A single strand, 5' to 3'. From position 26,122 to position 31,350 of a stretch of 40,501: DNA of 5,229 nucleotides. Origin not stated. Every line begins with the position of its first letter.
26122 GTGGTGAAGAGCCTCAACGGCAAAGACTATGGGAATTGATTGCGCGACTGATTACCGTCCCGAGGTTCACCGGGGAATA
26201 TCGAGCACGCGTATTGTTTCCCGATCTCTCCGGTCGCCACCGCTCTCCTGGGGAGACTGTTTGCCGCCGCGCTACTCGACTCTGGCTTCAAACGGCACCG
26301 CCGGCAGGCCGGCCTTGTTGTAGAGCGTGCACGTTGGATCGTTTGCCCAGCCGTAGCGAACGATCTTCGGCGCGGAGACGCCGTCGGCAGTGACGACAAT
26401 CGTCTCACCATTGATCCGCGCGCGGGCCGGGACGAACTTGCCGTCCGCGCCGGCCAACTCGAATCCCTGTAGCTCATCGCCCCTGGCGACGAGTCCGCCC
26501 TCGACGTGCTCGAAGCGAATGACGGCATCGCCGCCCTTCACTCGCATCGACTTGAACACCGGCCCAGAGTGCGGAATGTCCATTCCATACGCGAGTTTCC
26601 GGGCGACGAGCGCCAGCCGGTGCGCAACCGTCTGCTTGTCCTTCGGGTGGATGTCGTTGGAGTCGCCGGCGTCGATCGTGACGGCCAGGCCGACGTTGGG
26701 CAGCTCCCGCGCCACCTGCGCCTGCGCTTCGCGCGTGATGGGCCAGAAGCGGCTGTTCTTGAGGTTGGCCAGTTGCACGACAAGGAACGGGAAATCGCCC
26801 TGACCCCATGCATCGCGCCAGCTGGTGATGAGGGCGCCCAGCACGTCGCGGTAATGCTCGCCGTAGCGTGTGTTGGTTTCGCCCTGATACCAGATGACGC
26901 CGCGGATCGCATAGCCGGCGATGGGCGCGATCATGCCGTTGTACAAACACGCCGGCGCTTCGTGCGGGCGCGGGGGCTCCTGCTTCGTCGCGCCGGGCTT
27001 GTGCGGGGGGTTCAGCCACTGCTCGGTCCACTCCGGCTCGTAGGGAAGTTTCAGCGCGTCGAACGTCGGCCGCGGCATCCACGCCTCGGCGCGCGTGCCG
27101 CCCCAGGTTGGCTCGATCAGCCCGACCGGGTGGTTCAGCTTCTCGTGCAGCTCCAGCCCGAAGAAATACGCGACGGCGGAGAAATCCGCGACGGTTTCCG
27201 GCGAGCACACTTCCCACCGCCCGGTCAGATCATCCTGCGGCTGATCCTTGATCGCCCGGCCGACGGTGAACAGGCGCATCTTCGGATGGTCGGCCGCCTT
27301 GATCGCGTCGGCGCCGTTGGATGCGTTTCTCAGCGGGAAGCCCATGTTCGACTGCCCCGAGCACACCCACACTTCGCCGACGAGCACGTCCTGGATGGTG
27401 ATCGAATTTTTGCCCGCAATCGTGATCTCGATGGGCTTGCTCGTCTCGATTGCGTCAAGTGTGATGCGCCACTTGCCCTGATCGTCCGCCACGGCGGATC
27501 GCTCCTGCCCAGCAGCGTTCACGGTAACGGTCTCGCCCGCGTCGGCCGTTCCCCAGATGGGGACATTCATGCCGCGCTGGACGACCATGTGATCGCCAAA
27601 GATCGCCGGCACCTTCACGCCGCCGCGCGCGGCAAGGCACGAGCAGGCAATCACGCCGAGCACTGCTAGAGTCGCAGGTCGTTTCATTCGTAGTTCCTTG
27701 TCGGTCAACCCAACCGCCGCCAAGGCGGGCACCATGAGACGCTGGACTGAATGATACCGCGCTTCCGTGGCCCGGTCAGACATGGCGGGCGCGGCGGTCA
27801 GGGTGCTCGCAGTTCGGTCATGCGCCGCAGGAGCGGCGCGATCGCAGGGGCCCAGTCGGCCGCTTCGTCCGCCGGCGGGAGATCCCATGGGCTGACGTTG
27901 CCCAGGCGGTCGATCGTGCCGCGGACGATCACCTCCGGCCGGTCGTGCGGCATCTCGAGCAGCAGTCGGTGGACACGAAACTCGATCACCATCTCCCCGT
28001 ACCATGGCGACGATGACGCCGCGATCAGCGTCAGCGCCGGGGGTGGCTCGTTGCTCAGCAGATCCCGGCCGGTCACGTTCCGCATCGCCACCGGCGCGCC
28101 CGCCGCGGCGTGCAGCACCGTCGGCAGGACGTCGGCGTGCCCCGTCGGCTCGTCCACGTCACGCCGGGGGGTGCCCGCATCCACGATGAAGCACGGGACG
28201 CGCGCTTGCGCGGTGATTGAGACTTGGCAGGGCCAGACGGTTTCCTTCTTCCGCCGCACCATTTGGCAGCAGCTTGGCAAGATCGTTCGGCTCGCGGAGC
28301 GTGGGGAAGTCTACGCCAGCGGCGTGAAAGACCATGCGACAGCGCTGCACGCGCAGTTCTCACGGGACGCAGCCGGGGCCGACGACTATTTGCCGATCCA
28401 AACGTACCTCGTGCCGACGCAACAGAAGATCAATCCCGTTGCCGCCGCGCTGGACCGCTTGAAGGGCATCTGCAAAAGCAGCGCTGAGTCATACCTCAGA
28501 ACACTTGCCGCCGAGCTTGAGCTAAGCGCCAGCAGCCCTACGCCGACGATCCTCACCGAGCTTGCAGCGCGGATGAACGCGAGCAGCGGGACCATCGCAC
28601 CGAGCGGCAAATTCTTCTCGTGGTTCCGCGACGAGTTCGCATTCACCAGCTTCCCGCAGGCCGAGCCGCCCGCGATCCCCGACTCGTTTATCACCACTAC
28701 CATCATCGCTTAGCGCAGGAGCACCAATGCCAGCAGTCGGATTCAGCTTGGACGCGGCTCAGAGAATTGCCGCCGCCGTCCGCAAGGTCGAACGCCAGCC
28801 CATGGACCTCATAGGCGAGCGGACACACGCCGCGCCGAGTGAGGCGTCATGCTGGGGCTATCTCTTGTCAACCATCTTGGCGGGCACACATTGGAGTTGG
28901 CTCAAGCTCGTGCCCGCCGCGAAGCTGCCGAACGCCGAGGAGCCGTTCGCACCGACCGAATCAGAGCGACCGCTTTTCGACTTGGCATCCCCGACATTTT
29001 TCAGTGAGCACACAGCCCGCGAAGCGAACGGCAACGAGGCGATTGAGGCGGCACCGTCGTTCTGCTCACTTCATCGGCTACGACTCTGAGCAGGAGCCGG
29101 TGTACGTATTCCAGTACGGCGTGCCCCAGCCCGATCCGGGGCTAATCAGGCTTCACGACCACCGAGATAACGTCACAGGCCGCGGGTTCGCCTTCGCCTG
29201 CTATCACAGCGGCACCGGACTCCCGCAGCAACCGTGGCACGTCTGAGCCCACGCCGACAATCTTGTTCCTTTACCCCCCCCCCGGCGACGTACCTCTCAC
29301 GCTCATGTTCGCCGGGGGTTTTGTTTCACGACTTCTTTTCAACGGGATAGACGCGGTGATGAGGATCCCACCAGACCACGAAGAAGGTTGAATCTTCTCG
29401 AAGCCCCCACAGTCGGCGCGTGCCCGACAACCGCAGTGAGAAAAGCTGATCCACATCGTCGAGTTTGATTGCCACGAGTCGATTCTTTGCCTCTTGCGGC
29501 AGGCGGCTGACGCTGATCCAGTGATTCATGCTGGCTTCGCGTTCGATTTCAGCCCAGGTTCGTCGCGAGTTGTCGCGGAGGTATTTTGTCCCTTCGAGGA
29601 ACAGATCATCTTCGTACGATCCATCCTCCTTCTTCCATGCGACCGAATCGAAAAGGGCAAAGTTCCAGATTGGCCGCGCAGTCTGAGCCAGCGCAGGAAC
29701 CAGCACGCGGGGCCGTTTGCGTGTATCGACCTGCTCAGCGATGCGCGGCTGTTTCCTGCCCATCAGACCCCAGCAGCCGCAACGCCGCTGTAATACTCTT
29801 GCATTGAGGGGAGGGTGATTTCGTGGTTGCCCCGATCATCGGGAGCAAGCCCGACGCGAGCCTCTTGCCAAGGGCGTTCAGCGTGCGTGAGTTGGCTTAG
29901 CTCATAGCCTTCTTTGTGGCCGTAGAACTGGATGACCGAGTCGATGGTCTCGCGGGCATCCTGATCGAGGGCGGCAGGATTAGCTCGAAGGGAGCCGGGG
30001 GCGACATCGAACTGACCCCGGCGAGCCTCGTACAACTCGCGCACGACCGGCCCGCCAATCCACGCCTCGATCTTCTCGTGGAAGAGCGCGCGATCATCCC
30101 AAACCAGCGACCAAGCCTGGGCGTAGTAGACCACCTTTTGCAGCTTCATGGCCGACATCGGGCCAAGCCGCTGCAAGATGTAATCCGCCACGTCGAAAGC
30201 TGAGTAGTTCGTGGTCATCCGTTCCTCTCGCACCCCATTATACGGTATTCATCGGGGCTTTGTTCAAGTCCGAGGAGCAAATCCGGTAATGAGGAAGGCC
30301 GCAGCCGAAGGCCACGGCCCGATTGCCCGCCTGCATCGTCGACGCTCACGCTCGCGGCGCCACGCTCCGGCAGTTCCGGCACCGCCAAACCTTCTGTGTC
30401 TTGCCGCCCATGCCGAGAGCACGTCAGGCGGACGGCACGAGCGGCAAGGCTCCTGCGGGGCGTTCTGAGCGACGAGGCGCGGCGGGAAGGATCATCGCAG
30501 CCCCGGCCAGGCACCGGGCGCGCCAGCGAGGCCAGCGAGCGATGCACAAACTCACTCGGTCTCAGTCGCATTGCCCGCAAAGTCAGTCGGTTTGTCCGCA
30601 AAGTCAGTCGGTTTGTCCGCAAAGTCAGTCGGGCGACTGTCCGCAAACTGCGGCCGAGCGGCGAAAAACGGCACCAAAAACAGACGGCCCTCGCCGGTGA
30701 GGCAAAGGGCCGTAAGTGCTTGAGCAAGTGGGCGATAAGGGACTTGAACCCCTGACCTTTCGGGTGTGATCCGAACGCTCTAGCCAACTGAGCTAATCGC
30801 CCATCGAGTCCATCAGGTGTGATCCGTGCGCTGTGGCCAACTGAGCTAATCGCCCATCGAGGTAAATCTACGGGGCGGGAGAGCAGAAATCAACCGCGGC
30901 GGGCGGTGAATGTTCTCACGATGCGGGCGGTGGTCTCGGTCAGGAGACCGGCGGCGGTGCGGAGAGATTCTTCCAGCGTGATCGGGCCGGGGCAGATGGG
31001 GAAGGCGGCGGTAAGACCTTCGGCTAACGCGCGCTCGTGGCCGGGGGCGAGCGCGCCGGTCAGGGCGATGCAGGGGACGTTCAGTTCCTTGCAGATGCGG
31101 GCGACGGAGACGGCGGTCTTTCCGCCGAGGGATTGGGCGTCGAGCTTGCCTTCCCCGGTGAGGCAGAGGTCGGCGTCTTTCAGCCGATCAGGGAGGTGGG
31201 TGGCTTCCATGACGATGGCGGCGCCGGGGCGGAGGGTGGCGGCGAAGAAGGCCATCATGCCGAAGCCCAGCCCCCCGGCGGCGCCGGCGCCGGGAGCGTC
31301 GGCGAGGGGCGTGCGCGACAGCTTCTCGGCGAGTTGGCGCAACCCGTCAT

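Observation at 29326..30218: Panacea-domain (PanA/SocA-like) gene translationally coupled to an unrecognised 145-aa partner: candidate new toxin-antitoxin pair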

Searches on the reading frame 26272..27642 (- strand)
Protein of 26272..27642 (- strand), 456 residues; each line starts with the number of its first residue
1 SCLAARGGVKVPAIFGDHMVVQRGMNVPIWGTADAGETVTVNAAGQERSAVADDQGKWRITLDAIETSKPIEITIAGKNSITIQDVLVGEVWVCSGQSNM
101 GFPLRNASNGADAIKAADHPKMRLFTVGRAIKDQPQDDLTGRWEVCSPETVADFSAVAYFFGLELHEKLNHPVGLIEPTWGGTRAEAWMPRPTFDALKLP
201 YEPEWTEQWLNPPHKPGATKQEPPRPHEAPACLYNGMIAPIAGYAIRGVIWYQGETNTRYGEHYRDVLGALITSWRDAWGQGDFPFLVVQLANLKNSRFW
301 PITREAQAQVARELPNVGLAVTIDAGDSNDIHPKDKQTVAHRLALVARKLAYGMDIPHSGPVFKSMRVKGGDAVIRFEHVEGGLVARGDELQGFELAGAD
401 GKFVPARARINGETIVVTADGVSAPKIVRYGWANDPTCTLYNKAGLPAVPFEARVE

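Call 44: search_protein_families(library=pfam, proteins=[window:26272-27642:-], max_evalue=0.1)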
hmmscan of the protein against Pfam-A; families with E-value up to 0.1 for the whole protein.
window:26272-27642:- (456 aa): 2 families
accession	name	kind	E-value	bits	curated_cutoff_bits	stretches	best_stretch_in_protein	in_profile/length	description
PF03629.24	SASA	-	2.1e-19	70.5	24.8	1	90-335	3-210/226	Carbohydrate esterase, sialic acid-specific acetylesterase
PF17936.7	Big_6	-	0.00041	21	27.6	1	29-75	17-66/83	Bacterial Ig domain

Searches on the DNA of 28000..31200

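Call 41: search_rna_families(source=window, start=28000, end=31200, threshold=evalue, max_evalue=1)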
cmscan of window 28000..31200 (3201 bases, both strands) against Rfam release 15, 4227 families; matches with E-value up to 1: 1.
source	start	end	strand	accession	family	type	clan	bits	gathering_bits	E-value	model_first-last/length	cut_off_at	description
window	30729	30802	-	RF00005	tRNA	Gene; tRNA;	CL00001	66.2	29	1.8e-13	1-71/71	no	tRNA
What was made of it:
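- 30728..30802 (-): tRNA-Val(CAC), about 510 bp upstream of panA on the same strand. This is context only (a possible integration landmark), not part of the module. Rfam RF00005, 66.2 bits (call 41).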

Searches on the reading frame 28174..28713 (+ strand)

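Call 44: search_protein_families(library=pfam, proteins=[window:28174-28713:+], max_evalue=0.1)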
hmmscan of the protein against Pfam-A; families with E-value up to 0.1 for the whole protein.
window:28174-28713:+ (179 aa): 2 families
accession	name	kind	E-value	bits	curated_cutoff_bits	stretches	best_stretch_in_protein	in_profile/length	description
PF01627.28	Hpt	-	0.027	15.2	24.6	1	75-136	21-80/84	Hpt domain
PF11832.13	DUF3352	-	0.045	12.8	26.8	1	48-163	274-369/536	Protein of unknown function (DUF3352)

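Call 45: search_protein_families(library=phrogs, proteins=[window:28174-28713:+], max_evalue=0.1)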
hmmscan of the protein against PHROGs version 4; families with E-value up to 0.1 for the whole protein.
window:28174-28713:+ (179 aa): 0 families
